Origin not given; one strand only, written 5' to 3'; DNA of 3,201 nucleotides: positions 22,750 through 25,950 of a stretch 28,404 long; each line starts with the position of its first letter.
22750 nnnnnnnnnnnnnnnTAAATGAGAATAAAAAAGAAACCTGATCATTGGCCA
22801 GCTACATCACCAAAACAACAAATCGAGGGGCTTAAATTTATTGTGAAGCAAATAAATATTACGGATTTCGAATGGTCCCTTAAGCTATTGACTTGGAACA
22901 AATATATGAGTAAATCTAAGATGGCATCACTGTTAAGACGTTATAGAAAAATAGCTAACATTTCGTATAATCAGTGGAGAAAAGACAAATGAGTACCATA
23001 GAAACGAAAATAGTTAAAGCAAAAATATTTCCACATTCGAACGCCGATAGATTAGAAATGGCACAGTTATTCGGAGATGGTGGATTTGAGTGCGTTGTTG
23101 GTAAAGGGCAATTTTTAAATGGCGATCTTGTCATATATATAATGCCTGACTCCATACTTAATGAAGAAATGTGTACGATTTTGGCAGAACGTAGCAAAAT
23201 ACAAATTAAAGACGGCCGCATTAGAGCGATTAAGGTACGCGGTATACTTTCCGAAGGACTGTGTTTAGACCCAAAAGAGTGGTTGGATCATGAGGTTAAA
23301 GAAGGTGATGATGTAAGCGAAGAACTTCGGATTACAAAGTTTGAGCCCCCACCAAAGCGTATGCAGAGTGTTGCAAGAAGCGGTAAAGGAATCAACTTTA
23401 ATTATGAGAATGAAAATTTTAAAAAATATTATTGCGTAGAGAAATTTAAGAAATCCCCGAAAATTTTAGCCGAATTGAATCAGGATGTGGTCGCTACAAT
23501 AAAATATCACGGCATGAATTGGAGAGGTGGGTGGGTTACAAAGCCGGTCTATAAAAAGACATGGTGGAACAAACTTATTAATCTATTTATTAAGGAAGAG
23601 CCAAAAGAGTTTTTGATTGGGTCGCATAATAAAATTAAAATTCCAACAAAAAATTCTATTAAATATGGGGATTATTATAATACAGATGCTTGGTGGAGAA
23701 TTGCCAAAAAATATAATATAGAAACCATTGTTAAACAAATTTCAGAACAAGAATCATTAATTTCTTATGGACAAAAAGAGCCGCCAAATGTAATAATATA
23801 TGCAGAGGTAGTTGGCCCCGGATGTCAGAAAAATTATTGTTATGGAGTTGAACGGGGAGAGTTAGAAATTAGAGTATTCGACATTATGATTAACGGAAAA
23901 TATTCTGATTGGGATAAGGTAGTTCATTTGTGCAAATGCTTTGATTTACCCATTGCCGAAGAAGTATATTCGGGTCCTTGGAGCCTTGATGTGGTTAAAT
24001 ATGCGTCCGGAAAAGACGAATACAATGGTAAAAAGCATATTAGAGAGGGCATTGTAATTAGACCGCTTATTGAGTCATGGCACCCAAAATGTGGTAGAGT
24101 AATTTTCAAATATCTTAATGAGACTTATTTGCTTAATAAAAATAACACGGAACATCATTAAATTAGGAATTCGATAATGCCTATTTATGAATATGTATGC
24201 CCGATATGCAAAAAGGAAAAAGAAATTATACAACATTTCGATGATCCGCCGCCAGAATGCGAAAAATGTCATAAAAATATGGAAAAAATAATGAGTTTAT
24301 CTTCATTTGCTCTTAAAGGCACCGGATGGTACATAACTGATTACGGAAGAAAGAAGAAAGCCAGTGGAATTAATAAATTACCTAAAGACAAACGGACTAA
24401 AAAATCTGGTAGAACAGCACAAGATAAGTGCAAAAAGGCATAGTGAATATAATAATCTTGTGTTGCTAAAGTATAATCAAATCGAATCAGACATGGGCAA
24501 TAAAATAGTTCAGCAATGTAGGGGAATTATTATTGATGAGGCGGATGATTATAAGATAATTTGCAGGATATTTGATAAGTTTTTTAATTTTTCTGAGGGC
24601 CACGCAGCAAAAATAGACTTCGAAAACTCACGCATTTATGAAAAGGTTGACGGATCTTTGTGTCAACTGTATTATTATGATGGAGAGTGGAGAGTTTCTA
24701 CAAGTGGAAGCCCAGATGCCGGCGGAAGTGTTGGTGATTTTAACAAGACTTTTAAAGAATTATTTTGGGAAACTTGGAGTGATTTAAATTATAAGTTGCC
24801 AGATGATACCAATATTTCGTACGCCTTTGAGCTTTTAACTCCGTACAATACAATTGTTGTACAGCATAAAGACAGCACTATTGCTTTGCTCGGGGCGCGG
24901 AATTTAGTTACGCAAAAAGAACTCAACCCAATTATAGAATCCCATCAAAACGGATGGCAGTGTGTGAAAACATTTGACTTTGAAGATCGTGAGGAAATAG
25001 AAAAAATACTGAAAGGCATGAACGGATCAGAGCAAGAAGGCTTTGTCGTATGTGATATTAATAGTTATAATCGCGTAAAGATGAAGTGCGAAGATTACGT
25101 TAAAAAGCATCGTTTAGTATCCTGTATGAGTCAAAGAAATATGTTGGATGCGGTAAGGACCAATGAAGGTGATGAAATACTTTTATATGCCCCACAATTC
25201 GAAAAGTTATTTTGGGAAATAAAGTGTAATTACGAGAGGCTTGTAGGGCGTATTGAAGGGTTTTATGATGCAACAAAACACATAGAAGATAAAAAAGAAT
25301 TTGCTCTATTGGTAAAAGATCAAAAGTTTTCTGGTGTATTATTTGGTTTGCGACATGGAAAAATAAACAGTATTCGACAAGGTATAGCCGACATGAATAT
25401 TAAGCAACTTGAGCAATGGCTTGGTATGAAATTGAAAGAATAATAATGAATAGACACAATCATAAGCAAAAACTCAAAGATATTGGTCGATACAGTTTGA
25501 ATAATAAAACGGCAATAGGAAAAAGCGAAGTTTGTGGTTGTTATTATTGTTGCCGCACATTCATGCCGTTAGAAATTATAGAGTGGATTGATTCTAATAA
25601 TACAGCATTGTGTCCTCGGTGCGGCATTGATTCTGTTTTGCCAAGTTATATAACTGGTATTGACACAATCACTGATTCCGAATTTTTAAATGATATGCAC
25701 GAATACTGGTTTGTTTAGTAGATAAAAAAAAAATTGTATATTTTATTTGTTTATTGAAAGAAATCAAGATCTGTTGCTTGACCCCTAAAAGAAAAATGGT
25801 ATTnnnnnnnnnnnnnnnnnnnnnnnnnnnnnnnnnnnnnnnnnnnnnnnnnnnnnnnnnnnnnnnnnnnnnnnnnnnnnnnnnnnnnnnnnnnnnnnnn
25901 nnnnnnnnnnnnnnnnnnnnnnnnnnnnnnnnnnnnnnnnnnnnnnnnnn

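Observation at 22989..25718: RNA repair module: tRNA-binding-domain-fused Rnl2-like ligase, FmdB zinc ribbon and Rnl1, with overlapping reading frames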

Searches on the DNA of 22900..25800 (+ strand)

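Call 6: search_dna_similar(query=window:22900-25800:+, collection=phages, mode=distant, max_rows=20)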
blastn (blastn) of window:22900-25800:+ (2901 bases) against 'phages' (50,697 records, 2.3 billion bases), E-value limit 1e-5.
No match.
